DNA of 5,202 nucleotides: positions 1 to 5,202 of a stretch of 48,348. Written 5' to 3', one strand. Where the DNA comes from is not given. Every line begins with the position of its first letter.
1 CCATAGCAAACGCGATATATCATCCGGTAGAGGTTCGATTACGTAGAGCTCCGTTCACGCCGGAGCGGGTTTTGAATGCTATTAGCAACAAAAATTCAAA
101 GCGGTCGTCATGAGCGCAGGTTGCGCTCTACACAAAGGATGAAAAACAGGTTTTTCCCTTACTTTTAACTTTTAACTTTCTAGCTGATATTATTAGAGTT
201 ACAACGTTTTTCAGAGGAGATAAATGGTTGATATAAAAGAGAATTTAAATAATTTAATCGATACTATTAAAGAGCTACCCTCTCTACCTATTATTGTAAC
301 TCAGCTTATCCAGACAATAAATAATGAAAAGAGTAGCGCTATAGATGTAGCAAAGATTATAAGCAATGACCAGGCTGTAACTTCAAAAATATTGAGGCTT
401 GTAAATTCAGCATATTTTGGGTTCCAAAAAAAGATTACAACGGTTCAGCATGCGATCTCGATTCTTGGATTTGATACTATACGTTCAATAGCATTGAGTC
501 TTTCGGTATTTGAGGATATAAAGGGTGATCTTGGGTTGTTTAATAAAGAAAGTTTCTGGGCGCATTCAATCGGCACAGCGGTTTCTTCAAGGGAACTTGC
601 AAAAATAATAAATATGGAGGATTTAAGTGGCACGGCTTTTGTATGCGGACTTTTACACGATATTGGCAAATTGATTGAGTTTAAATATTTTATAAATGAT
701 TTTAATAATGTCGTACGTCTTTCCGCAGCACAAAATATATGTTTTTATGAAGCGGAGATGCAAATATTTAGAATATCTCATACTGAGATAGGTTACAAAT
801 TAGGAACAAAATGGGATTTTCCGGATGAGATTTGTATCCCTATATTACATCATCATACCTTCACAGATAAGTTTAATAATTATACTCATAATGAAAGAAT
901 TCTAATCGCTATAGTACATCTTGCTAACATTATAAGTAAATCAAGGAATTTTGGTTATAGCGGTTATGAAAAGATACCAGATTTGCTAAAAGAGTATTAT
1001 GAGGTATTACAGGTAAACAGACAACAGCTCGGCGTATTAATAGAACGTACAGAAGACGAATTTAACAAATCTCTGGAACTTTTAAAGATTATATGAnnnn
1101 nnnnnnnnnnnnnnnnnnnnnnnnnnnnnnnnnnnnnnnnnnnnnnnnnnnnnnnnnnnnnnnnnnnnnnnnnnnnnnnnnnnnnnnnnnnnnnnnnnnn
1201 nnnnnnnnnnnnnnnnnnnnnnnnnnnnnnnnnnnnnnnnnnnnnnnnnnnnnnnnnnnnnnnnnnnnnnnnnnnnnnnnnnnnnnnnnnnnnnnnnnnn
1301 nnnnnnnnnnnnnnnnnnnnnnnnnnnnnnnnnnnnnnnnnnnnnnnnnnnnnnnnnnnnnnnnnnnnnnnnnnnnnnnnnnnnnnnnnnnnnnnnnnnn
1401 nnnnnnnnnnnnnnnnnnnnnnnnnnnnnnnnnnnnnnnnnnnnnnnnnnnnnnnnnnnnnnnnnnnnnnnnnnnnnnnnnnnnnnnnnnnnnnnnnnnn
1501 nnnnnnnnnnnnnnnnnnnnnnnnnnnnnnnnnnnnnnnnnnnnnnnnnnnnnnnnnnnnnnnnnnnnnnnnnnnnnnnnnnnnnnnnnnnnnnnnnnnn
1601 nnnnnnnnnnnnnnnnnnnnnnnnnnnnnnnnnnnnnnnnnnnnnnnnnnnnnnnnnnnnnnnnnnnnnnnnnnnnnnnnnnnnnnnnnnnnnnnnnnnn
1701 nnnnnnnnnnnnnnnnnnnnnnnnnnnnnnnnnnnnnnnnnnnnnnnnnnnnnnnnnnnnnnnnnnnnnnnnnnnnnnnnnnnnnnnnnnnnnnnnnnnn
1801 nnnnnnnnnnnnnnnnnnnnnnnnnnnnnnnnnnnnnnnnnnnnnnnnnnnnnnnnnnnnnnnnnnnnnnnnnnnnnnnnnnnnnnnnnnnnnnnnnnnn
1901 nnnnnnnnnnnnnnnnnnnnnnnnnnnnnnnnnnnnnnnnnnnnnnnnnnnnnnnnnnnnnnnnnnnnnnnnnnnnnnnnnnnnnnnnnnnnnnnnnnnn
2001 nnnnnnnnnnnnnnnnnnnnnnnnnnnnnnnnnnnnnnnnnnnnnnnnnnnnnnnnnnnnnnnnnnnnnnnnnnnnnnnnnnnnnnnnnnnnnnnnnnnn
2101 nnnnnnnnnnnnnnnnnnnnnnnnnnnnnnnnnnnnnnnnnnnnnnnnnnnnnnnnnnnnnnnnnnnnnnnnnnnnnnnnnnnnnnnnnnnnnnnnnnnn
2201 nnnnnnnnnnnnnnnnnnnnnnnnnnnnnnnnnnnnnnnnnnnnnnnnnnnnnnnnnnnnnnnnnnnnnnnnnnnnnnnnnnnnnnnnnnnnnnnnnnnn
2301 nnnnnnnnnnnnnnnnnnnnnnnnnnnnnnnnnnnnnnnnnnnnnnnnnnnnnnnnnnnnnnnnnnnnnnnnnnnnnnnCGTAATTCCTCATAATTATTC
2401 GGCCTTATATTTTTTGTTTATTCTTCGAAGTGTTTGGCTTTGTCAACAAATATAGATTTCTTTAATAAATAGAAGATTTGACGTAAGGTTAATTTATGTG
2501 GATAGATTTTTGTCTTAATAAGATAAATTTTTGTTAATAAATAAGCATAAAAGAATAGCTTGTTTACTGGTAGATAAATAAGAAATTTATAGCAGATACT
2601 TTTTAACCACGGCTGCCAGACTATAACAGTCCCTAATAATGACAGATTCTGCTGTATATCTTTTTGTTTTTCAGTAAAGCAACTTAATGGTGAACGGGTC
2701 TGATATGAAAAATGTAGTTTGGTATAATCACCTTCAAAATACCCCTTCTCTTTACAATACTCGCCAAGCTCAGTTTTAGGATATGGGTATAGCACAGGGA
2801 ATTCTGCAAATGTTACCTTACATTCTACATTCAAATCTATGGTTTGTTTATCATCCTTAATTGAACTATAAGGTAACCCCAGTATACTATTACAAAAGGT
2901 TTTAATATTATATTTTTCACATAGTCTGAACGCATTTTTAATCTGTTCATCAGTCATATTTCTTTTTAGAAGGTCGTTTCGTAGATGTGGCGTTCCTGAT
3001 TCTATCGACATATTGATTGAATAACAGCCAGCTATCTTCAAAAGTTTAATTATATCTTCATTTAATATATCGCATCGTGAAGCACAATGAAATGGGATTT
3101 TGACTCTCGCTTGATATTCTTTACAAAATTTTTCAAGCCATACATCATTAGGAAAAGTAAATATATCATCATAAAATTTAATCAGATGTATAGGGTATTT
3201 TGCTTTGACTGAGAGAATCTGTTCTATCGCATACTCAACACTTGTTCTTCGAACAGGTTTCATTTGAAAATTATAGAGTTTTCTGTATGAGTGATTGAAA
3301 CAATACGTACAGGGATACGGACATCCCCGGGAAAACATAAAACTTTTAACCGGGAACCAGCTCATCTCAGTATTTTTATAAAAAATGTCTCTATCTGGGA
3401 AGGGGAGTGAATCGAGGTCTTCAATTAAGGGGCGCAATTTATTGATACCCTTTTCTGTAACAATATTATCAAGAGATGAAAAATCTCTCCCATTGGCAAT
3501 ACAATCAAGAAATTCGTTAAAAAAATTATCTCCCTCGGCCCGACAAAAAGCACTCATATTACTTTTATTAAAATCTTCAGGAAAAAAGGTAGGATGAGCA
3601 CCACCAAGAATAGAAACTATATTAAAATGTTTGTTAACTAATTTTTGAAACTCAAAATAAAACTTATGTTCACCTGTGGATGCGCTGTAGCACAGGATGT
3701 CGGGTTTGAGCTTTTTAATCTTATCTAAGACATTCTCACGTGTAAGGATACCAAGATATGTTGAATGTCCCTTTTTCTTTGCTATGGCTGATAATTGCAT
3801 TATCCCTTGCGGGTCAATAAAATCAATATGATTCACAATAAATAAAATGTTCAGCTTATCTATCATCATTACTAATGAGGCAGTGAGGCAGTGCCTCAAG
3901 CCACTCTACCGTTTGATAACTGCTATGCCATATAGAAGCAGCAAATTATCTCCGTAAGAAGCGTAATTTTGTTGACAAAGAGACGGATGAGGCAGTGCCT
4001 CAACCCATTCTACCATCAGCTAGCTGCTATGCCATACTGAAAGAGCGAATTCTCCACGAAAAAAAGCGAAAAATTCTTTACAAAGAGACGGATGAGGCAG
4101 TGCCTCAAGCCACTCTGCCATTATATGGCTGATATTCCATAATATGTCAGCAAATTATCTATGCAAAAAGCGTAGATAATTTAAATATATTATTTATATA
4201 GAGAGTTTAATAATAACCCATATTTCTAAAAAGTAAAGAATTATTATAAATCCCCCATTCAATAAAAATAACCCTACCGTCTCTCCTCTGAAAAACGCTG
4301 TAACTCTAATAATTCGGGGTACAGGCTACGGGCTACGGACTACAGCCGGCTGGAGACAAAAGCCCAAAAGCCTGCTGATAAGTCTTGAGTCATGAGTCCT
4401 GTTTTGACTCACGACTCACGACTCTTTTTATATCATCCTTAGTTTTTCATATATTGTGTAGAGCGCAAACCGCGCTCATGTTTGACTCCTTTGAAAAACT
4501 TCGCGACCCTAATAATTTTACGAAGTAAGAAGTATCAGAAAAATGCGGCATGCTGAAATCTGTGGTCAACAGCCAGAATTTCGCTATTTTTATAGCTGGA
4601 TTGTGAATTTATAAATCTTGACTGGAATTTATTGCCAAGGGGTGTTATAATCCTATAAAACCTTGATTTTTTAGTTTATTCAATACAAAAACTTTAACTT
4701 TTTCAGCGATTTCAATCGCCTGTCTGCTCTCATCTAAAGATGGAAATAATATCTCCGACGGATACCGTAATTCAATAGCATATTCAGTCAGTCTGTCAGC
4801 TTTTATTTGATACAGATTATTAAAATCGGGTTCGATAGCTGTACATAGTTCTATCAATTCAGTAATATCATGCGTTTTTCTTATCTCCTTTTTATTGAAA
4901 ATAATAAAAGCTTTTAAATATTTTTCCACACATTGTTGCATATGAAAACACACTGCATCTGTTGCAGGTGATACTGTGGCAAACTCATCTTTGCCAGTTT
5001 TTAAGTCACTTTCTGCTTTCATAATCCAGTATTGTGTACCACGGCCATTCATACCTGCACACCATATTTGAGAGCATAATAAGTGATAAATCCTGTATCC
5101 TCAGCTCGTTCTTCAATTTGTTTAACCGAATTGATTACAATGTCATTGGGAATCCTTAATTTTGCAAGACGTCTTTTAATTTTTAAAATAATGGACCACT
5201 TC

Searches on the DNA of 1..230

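Call 55: search_rna_families(source=window, start=1, end=230, threshold=evalue, max_evalue=1)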
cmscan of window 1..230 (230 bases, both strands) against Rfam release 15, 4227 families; matches with E-value up to 1: 1.
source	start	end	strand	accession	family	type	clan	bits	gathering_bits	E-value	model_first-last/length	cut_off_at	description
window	130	167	+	RF02907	patAB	Cis-reg; leader;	-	22.6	92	0.13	1-57/57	no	patAB leader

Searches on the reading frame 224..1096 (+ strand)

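Call 15: search_protein_families(library=pfam, proteins=[window:224-1096:+])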
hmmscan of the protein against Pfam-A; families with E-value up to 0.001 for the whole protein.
window:224-1096:+ (290 aa): 2 families
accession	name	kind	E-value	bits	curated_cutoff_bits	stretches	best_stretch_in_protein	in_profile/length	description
PF08668.18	HDOD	-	2.4e-60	203.8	22.9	1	18-212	1-195/196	HDOD domain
PF01966.28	HD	-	4.4e-09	37.1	22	1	112-215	2-90/116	HD domain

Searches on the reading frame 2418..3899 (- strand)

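Call 15: search_protein_families(library=pfam, proteins=[window:2418-3899:-])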
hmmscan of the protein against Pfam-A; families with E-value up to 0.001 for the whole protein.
window:2418-3899:- (493 aa): 2 families
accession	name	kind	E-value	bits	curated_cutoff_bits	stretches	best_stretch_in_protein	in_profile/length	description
PF04055.27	Radical_SAM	-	6.6e-18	65.9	29.5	1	189-355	3-164/166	Radical SAM superfamily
PF02310.24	B12-binding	-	2.2e-08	34.4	32.1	1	30-130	14-120/121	B12 binding domain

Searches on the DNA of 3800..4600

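Call 47: search_rna_families(source=window, start=3800, end=4600, threshold=evalue, max_evalue=5)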
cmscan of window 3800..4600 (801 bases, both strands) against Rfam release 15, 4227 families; matches with E-value up to 5: 7.
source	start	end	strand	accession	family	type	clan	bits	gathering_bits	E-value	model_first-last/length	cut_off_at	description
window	4386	4437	-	RF01710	Lacto-usp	Gene; sRNA;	-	19.8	50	2.1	1-90/90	no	Lacto-usp RNA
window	3803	3890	+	RF00575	SNORD70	Gene; snRNA; snoRNA; CD-box;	-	19.4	50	4.9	1-89/89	no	Small nucleolar RNA SNORD70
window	4385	4426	-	RF04334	Plastid-rpl16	Intron;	-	17.7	43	2.9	1-47/47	no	Plastid-rpl16 group II-D1 intron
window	4020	4167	+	RF01500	Afu_198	Gene; snRNA; snoRNA; CD-box;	-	17.2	40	0.86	1-149/149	no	A. fumigatus snoRNA Afu_198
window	4103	4139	-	RF02087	Yar_3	Gene; lncRNA;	-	11.8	50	2.8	25-67/67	no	Yellow-achaete intergenic RNA conserved region 3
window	4309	4382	+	RF02248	Six3os1_3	Gene; lncRNA;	-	11.4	40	3.4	1-75/75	no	Six3os1 conserved region 3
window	4283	4357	-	RF02166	PVT1_3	Gene; lncRNA;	-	10.7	45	3.9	1-95/95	no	Pvt1 oncogene conserved region 3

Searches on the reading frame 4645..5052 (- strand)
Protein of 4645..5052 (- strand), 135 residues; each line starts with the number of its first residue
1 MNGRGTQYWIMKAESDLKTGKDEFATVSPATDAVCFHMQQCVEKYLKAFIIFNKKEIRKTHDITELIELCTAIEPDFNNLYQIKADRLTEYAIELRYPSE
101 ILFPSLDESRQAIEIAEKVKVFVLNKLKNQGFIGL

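Call 15: search_protein_families(library=pfam, proteins=[window:4645-5052:-])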
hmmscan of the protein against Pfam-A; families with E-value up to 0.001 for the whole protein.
window:4645-5052:- (135 aa): 1 family
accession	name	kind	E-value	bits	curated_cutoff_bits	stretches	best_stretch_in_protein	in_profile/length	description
PF05168.19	HEPN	-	3.7e-24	85.6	22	1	7-123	2-114/117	HEPN domain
